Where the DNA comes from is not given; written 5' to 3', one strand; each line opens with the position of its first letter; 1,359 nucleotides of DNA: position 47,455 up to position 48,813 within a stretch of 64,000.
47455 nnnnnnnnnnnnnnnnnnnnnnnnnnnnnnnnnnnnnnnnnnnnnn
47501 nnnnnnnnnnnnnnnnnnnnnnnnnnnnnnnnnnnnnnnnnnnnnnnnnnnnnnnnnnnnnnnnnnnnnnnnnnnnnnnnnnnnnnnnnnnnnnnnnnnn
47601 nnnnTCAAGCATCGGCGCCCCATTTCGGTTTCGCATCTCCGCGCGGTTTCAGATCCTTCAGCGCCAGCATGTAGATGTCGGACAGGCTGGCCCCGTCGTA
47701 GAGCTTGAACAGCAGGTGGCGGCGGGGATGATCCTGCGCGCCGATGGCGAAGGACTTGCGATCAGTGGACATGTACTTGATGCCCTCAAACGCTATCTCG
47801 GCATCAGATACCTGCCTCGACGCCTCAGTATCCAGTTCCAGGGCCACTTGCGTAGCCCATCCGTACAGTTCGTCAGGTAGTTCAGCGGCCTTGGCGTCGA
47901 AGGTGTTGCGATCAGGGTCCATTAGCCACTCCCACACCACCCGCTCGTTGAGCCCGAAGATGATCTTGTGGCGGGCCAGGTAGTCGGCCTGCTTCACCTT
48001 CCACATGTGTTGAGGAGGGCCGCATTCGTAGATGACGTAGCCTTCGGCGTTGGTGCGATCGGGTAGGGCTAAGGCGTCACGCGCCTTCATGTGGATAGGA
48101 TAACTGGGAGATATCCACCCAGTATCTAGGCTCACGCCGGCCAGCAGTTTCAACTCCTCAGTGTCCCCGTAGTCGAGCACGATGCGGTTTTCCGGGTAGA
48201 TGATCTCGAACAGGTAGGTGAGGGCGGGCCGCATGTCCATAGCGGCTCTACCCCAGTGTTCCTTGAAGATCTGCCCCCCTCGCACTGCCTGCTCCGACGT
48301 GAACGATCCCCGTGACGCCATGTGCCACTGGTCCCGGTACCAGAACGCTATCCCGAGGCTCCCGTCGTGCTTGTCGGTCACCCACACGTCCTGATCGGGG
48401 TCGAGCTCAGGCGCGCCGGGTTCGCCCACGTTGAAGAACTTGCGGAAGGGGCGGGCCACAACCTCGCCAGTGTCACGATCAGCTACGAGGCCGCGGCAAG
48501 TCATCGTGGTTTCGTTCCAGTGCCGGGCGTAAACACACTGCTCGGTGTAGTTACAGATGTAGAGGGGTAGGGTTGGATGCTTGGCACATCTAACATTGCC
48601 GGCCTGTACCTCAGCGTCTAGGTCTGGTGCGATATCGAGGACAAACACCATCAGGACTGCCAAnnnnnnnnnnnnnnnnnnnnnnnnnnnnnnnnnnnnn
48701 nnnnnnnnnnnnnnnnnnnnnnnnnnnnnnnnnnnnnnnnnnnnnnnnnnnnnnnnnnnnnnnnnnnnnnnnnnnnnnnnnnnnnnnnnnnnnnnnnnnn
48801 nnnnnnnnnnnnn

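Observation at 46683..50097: RNA repair pair (polynucleotide kinase-phosphatase plus RNA ligase), a probable counter-defence against anticodon/tRNA nucleases, with nucleotide-pool enzymes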

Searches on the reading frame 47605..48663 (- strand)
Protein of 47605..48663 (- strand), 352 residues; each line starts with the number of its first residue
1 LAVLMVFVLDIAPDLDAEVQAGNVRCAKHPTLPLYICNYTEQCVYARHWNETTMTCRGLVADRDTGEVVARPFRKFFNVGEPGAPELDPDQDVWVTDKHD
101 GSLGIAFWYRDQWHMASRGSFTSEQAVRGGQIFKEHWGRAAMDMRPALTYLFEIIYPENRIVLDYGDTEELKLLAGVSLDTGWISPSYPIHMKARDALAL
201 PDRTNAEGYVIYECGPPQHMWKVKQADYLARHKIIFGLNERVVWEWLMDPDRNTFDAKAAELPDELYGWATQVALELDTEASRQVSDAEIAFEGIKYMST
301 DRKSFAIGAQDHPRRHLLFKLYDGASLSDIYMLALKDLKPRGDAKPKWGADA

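Call 3: search_protein_families(library=pfam, proteins=[window:47605-48663:-], max_evalue=0.01)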
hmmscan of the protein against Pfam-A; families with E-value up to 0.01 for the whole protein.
window:47605-48663:- (352 aa): 1 family
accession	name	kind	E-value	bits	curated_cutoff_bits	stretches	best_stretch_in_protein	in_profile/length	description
PF09511.15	RNA_lig_T4_1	-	5e-14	53.1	28.3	1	56-175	2-144/227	RNA ligase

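Call 4: search_protein_families(library=phrogs, proteins=[window:47605-48663:-], max_evalue=0.001)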
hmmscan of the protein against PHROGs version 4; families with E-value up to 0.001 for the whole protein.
window:47605-48663:- (352 aa): 3 families
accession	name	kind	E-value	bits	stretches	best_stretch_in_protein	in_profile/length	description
phrog_562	-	tail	8.1e-61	207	1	20-329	20-354/377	RNA ligase and tail fiber protein attachment catalyst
phrog_8238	-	DNA, RNA and nucleotide metabolism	2.1e-13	50.3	1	36-145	438-555/737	RNA ligase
phrog_21952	-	DNA, RNA and nucleotide metabolism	0.00056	20.6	1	35-89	26-80/327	RNA ligase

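Call 7: search_dna_similar(query=window:47605-48663:-, collection=phages, mode=protein, max_rows=30)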
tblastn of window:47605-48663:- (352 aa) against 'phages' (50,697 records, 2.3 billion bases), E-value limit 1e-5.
Records with a match: 1316; places in all: 1316; records where one place covers at least 80% of the query: 192.
Best place of each record, by identity: <60% 1316.
By first word of the organism name: Escherichia 520; Streptomyces 133; Pseudomonas 121; Shigella 68; Campylobacter 63; Vibrio 43; Enterobacteria 40; Staphylococcus 34; Yersinia 32; Bacillus 30; and 39 more.
By host as written in the record: Escherichia coli 239; - 118; Streptomyces griseus ATCC 10137 52; Pseudomonas aeruginosa 44; Streptomyces lividans JI 1326 31; Campylobacter jejuni 29; Escherichia coli B 28; Escherichia coli K-12 24; and 298 more.
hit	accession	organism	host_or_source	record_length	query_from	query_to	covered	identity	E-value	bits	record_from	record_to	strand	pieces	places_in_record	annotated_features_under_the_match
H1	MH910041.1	Arthrobacter phage Seahorse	Arthrobacter globiformis NRRL B-2979 SEA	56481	11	345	95%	41.5%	5e-59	211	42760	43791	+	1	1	81: RNA ligase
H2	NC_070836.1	Arthrobacter phage Seahorse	Arthrobacter globiformis NRRL B-2979 SEA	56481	11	345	95%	41.5%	5e-59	211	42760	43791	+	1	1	81: RNA ligase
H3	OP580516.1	Arthrobacter phage Bauer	Arthrobacter globiformis NRRL B-2979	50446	15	345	94%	40.4%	2e-60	215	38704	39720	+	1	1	70: RNA ligase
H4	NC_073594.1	Arthrobacter phage Bauer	Arthrobacter globiformis NRRL B-2979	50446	15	345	94%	40.4%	2e-60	215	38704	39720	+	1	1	70: RNA ligase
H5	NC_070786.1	Streptomyces phage Muntaha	Streptomyces sanglieri UNT16F27A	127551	4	350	99%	38.4%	5e-54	196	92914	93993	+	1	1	180: RNA ligase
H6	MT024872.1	Streptomyces phage Muntaha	Streptomyces sanglieri UNT16F27A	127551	4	350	99%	38.4%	5e-54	196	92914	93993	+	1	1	180: RNA ligase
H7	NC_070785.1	Streptomyces phage Wakanda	Streptomyces sanglieri UNT16F27A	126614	4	350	99%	38.4%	6e-54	196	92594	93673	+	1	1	178: RNA ligase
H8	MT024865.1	Streptomyces phage Wakanda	Streptomyces sanglieri UNT16F27A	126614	4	350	99%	38.4%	6e-54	196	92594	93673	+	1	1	178: RNA ligase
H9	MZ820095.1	Streptomyces phage Karp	Streptomyces viridochromogenes DSM40736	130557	3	343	97%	38.6%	1e-53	195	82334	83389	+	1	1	141: RNA ligase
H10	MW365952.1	Streptomyces phage Belfort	Streptomyces viridochromogenes DSM40736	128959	3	343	97%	38.3%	1e-53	195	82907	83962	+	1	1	146: RNA ligase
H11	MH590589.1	Streptomyces phage SparkleGoddess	Streptomyces griseus ATCC 10137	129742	3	343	97%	38.3%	1e-52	192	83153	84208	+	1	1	146: RNA ligase | 145: HNH endonuclease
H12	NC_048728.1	Streptomyces phage Comrade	Streptomyces griseus ATCC 10137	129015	3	343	97%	38.0%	2e-52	192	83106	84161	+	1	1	144: RNA ligase and tail fiber protein attachment catalyst | 143: HNH endonuclease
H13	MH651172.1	Streptomyces phage Comrade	Streptomyces griseus ATCC 10137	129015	3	343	97%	38.0%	2e-52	192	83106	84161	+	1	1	144: RNA ligase | 143: HNH endonuclease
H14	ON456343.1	Streptomyces phage Stigma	Streptomyces griseus ATCC 10137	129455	3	343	97%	38.0%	2e-52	192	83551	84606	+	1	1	145: RNA ligase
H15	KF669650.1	Clavibacter phage CN1A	Clavibacter michiganensis CN18-4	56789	23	346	92%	39.8%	3e-51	188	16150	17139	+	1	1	RNA ligase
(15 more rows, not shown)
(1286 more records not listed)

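Call 9: get_annotated_region(hit=H1, flank=5000)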
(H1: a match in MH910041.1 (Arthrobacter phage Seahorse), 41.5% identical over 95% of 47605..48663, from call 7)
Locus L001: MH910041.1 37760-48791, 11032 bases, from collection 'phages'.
description: Arthrobacter phage Seahorse, complete genome.
organism: Arthrobacter phage Seahorse (NCBI taxid 2419611)
taxonomy: Viruses; Duplodnaviria; Heunggongvirae; Uroviricota; Caudoviricetes; Seamegvirus; Seamegvirus seahorse
host: Arthrobacter globiformis NRRL B-2979 SEA; source: soil; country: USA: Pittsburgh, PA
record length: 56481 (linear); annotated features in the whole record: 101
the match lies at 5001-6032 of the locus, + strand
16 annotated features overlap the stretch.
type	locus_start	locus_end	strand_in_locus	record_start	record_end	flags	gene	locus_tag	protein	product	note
CDS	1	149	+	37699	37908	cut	71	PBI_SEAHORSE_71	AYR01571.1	hypothetical protein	-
CDS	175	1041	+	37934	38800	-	72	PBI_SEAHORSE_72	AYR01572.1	exonuclease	-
CDS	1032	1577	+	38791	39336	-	73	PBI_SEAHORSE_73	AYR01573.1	hypothetical protein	-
CDS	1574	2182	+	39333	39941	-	74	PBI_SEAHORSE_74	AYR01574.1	RNA ligase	-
CDS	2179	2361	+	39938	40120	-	75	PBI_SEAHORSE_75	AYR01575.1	hypothetical protein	-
CDS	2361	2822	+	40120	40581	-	76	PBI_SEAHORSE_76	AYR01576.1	ssDNA-binding protein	-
CDS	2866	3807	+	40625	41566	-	77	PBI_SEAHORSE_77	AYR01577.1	hypothetical protein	-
CDS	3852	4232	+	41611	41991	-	78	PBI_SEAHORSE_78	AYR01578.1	glutaredoxin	NrdH glutaredoxin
CDS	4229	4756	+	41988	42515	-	79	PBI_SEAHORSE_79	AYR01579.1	hypothetical protein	-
CDS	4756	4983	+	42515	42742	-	80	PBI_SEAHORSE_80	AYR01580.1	hypothetical protein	-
CDS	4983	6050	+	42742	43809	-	81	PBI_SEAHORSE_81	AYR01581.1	RNA ligase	-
CDS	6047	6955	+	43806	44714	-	82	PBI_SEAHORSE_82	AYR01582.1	polynucleotide kinase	-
CDS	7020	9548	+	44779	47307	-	83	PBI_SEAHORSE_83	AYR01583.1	DNA helicase/methylase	-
CDS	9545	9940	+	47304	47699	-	84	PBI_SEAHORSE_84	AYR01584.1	helix-turn-helix DNA-binding domain protein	-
CDS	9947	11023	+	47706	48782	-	85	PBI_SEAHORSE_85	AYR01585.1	DNA polymerase III beta subunit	-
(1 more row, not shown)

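Call 10: get_annotated_region(hit=H5, flank=5000)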
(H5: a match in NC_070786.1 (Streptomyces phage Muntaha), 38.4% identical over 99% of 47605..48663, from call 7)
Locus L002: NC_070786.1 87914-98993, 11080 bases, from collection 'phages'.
description: Streptomyces phage Muntaha, complete genome.
organism: Streptomyces phage Muntaha (NCBI taxid 2713269)
taxonomy: Viruses; Duplodnaviria; Heunggongvirae; Uroviricota; Caudoviricetes; Stanwilliamsviridae; Loccivirinae; Wakandavirus; Wakandavirus muntaha
host: Streptomyces sanglieri UNT16F27A; source: soil; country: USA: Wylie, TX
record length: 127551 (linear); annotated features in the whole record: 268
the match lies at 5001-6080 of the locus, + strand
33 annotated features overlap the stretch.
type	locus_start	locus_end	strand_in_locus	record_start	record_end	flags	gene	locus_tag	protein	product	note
CDS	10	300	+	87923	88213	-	163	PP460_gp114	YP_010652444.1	hypothetical protein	-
CDS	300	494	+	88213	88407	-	164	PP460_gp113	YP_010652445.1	hypothetical protein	membrane protein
CDS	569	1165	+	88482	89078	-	165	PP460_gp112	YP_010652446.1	hypothetical protein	-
CDS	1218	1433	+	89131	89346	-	166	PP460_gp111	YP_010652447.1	hypothetical protein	-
CDS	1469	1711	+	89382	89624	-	167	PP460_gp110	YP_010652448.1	hypothetical protein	-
CDS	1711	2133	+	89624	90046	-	168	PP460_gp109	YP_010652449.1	hypothetical protein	-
CDS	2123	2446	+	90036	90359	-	169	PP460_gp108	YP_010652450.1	thioredoxin domain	thioredoxin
CDS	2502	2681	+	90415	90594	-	170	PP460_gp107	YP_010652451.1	hypothetical protein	-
CDS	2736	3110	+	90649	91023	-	171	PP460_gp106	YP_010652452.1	hypothetical protein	-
CDS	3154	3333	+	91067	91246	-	172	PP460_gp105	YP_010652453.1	hypothetical protein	-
CDS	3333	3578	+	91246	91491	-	173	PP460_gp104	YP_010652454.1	hypothetical protein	-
CDS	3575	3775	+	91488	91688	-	174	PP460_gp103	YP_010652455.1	hypothetical protein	-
CDS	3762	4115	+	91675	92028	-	175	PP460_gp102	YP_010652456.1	hypothetical protein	-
CDS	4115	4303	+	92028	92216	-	176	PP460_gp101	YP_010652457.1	hypothetical protein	-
CDS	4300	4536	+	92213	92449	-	177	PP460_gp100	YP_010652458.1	hypothetical protein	-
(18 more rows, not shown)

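Call 14: search_solved_structures(query=window:47605-48663:-, max_evalue=1, show_alignments=2)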
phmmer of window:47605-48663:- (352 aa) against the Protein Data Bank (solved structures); distinct sequences matched with E-value up to 1: 4.
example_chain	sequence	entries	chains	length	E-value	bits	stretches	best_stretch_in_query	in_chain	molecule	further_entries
2c5u_A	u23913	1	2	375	1e-09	40.7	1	51-171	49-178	RNA LIGASE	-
9do4_B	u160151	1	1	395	1.2e-09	40.5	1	51-171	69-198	RNA ligase 1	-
5tt6_A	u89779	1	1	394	8e-09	37.8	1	50-171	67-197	T4 RNA ligase 1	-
7eyo_A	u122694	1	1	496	0.8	11.5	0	204-330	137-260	Hyaluronoglucuronidase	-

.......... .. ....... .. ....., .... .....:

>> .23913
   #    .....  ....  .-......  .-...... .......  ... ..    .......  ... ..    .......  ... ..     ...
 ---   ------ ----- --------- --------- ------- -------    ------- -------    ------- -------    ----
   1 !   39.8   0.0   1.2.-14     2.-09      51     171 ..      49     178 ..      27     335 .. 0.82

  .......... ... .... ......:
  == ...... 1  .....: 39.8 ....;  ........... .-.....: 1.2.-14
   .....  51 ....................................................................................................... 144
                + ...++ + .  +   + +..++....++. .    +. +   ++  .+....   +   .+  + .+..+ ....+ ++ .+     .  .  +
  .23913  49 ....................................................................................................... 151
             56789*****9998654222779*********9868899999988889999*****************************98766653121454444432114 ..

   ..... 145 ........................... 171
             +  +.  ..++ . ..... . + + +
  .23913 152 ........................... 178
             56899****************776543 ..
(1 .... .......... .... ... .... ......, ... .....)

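Call 29: find_homologous_proteins(query=window:47605-48663:-, max_evalue=1e-10)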
Query window:47605-48663:- (352 aa): 6785 proteins with E <= 1e-10 among 8000 candidates; the best 120 are listed.
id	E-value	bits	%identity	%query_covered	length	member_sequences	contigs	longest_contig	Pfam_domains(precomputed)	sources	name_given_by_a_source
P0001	3.1e-243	824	100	99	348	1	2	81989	PF09511.16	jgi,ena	-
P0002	2.4e-158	545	71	98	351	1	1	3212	PF09511.16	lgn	-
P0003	5.6e-97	343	52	98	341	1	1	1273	PF09511.16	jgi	jgi:RNA ligase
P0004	1.6e-72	262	46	91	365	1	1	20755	PF09511.16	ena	-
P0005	3.4e-69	251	44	89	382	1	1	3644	PF09511.16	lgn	-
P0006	5.2e-69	251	42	89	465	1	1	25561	PF09511.16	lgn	-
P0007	6.3e-69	250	44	87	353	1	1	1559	PF09511.16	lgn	-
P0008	8.5e-69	250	42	96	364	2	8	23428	PF09511.16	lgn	-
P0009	1.2e-68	250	45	88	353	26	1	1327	PF09511.16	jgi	jgi:RNA ligase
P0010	2.4e-68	249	44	92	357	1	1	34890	PF09511.16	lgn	-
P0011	3.8e-68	248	45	91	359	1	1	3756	PF09511.16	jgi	-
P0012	9.4e-68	247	46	91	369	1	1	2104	PF09511.16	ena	-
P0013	2.5e-67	245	43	89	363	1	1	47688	PF09511.16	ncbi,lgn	-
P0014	4.2e-67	244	44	89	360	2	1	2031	PF09511.16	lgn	-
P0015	4.4e-67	244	44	87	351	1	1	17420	PF09511.16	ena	-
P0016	4.5e-67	244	43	88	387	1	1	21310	PF09511.16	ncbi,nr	ncbi:2'-5' RNA ligase [Micromonospora sp. CPCC 205371]|nr:2'-5' RNA ligase [Micromonospora sp. CPCC 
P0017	7.1e-67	244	45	91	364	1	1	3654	PF09511.16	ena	-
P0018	7.6e-67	244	41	96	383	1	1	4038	PF09511.16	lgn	-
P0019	8.2e-67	244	44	93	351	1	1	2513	PF09511.16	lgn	-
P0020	8.6e-67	243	41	93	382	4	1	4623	PF09511.16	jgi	jgi:putative RNA ligase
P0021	1.1e-66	243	43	88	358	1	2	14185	PF09511.16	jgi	jgi:RNA ligase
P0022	1.1e-66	243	43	95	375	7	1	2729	PF09511.16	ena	-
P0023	1.2e-66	243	43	88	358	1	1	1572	PF09511.16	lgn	-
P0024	1.2e-66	243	45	87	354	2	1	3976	PF09511.16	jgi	jgi:RNA ligase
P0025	1.2e-66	243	43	94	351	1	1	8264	PF09511.16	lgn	-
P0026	1.3e-66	243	43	87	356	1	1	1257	PF09511.16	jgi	jgi:RNA ligase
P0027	1.7e-66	242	43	93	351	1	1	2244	PF09511.16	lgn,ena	-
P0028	2.3e-66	242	44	87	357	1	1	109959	PF09511.16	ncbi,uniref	ncbi:RNA ligase [Dactylosporangium salmoneum]|uniref:T4 RNA ligase 1-like N-terminal domain-containi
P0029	3.2e-66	242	40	93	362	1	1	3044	PF09511.16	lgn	-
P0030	5.9e-66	241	43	89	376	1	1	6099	PF09511.16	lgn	-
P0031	6.7e-66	240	43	88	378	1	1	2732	PF09511.16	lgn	-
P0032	6.8e-66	240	46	86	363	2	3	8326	PF09511.16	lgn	-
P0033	1.2e-65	240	43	90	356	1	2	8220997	PF09511.16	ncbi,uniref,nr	ncbi:2'-5' RNA ligase [Dactylosporangium roseum]|uniref:2'-5' RNA ligase n=1 Tax=Dactylosporangium r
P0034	1.3e-65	240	44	89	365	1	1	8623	PF09511.16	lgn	-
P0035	1.4e-65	240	45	84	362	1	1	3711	PF09511.16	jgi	-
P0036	1.4e-65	239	44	88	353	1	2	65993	PF09511.16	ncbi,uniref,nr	ncbi:RNA ligase [Dactylosporangium sucinum]|uniref:T4 RNA ligase 1-like N-terminal domain-containing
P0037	1.4e-65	239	43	95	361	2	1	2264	PF09511.16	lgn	-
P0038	1.5e-65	239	43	90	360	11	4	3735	PF09511.16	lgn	-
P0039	2.0e-65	239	42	97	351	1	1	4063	PF09511.16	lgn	-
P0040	2.1e-65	239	42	94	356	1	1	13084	PF09511.16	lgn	-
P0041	2.1e-65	239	45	82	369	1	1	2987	PF09511.16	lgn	-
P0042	2.3e-65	239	40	97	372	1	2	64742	PF09511.16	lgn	-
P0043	4.6e-65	238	41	95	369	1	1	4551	PF09511.16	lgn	-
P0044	6.1e-65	237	44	88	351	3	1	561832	PF09511.16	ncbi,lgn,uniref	ncbi:RNA ligase [Dactylosporangium sp. NPDC049140]|uniref:RNA ligase n=1 Tax=Dactylosporangium sp. N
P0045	1.3e-64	236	43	95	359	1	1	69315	PF09511.16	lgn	-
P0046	1.4e-64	236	42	93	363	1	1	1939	PF09511.16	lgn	-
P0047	1.5e-64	236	42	96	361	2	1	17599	PF09511.16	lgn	-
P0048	2.7e-64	235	43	87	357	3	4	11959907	PF09511.16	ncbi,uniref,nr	ncbi:2'-5' RNA ligase [Dactylosporangium vinaceum]|uniref:T4 RnlA family RNA ligase n=1 Tax=Dactylos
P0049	2.9e-64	235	43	89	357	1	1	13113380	PF09511.16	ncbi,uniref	ncbi:RNA ligase [Dactylosporangium sp. CA-233914]|uniref:RNA ligase n=1 Tax=Dactylosporangium sp. CA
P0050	3.8e-64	235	42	95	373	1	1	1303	PF09511.16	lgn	-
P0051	4.4e-64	235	44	87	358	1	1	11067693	PF09511.16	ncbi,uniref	ncbi:RNA ligase [Dactylosporangium sp. CS-033363]|uniref:RNA ligase n=1 Tax=Dactylosporangium sp. CS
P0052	4.7e-64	234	42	92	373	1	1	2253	PF09511.16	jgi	jgi:RNA ligase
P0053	5.8e-64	234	42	93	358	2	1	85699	PF09511.16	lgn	-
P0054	6.9e-64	234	43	95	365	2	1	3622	PF09511.16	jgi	jgi:RNA ligase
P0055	8.5e-64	234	39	93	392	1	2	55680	PF09511.16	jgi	jgi:RNA ligase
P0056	9.5e-64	233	42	95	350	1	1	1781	PF09511.16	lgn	-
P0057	1.0e-63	233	44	91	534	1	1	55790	PF09511.16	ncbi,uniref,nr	ncbi:hypothetical protein BJF79_13710 [Actinomadura sp. CNU-125]|uniref:RNA ligase n=1 Tax=Actinomad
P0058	1.1e-63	233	43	89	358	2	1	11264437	PF09511.16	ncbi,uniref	ncbi:RNA ligase [Dactylosporangium sp. CS-047395]|uniref:RNA ligase n=1 Tax=Dactylosporangium sp. CS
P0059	1.1e-63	233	42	89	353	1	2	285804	PF09511.16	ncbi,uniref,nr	ncbi:RNA ligase [Arthrobacter liuii]|uniref:T4 RNA ligase 1-like N-terminal domain-containing protei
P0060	1.2e-63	233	41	94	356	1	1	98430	PF09511.16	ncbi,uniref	ncbi:RNA ligase [Dactylosporangium sp. NPDC051485]|uniref:RNA ligase n=1 Tax=Dactylosporangium sp. N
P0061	1.2e-63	233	42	87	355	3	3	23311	PF09511.16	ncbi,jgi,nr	ncbi:MAG TPA: RNA ligase [Dactylosporangium sp.]|jgi:RNA ligase|nr:RNA ligase [Dactylosporangium sp.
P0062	1.3e-63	233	41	92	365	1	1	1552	PF09511.16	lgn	-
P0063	1.3e-63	233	42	92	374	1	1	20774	PF09511.16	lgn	-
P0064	1.6e-63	233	44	88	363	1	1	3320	PF09511.16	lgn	-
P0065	1.7e-63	233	42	96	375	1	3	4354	PF09511.16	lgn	-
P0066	1.7e-63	233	42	88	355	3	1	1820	PF09511.16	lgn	-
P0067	1.8e-63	232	45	84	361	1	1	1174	PF09511.16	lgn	-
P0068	1.9e-63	232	44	87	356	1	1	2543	PF09511.16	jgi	jgi:RNA ligase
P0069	1.9e-63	232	43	91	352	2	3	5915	PF09511.16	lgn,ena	-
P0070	2.5e-63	232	41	93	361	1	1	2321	PF09511.16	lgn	-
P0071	2.6e-63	232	41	95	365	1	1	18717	PF09511.16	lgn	-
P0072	2.6e-63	232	40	91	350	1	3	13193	PF09511.16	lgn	-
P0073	2.7e-63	232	42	88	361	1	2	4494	PF09511.16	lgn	-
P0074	3.5e-63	232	43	94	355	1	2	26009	PF09511.16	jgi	-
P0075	3.5e-63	232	43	91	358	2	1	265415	PF09511.16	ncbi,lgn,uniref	ncbi:RNA ligase [Hamadaea sp. NPDC051192]|uniref:RNA ligase n=1 Tax=Hamadaea sp. NPDC051192 TaxID=31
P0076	3.9e-63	231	42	93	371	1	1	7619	PF09511.16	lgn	-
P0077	3.9e-63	231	41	95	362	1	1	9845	PF09511.16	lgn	-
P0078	4.0e-63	231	42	88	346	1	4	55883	PF09511.16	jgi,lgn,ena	-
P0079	4.1e-63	231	42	88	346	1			PF09511.16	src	-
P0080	4.2e-63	231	42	94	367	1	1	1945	PF09511.16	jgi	jgi:RNA ligase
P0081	4.5e-63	231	42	94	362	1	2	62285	PF09511.16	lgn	-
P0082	5.9e-63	231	43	91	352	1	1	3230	PF09511.16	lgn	-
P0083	6.4e-63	231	44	87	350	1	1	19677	PF09511.16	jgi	jgi:RNA ligase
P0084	7.1e-63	231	43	89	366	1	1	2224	PF09511.16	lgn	-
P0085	7.5e-63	230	43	91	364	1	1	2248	PF09511.16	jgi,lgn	jgi:RNA ligase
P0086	7.7e-63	230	38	89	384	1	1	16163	PF09511.16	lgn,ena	-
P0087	8.2e-63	230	43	93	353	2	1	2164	PF09511.16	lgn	-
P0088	8.3e-63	230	41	90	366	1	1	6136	PF09414.16,PF09511.16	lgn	-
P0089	8.7e-63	230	42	93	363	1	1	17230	PF09511.16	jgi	jgi:RNA ligase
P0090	9.2e-63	230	43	86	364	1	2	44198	PF09511.16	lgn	-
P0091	9.4e-63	230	42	93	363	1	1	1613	PF09511.16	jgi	jgi:RNA ligase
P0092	1.2e-62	230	43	88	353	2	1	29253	PF09511.16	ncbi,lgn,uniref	ncbi:RNA ligase [Dactylosporangium sp. NPDC005572]|uniref:RNA ligase n=1 Tax=Dactylosporangium sp. N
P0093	1.2e-62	230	42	88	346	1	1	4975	PF09511.16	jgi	jgi:RNA ligase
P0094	1.3e-62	230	44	86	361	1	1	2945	PF09511.16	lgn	-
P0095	1.5e-62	230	42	93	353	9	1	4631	PF09511.16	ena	-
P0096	1.5e-62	229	43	88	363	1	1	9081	PF09511.16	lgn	-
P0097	1.8e-62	229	42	84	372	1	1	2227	PF09511.16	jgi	jgi:RNA ligase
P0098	1.9e-62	229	42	91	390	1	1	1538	PF09511.16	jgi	jgi:RNA ligase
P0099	2.0e-62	229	41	88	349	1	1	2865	PF09511.16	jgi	jgi:RNA ligase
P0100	2.2e-62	229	43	95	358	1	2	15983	PF09511.16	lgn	-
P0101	2.2e-62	229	41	95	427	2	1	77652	PF09414.16,PF09511.16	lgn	-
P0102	2.3e-62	229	42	89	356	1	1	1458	PF09511.16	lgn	-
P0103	2.8e-62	229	42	95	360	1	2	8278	PF09511.16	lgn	-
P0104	2.8e-62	229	44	89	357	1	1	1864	PF09511.16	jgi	jgi:RNA ligase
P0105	2.8e-62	229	43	89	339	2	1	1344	PF09511.16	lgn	-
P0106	3.0e-62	228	42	95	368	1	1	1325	PF09511.16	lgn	-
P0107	3.4e-62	228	42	91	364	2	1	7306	PF09511.16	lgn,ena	-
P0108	3.7e-62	228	44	87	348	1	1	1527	PF09511.16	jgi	jgi:RNA ligase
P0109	3.8e-62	228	41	94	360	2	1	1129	PF09511.16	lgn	-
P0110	4.3e-62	228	41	93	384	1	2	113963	PF09511.16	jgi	jgi:RNA ligase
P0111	5.1e-62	228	42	88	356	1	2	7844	PF09511.16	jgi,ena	-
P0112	5.8e-62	228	42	90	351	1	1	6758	PF09511.16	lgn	-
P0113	6.1e-62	227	41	87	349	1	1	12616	PF09511.16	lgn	-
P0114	6.2e-62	227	42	95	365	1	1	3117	PF09511.16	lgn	-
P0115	6.2e-62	227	41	92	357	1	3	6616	PF09511.16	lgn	-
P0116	6.8e-62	227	39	93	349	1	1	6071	PF09511.16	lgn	-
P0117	7.6e-62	227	46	78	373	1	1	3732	PF09511.16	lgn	-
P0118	1.0e-61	227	42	89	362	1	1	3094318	PF09511.16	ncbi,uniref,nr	ncbi:RNA ligase [Allocatelliglobosispora scoriae]|uniref:RNA ligase n=1 Tax=Allocatelliglobosispora 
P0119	1.0e-61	227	41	98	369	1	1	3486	PF09511.16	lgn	-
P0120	1.0e-61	227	43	91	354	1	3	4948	PF09511.16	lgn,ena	-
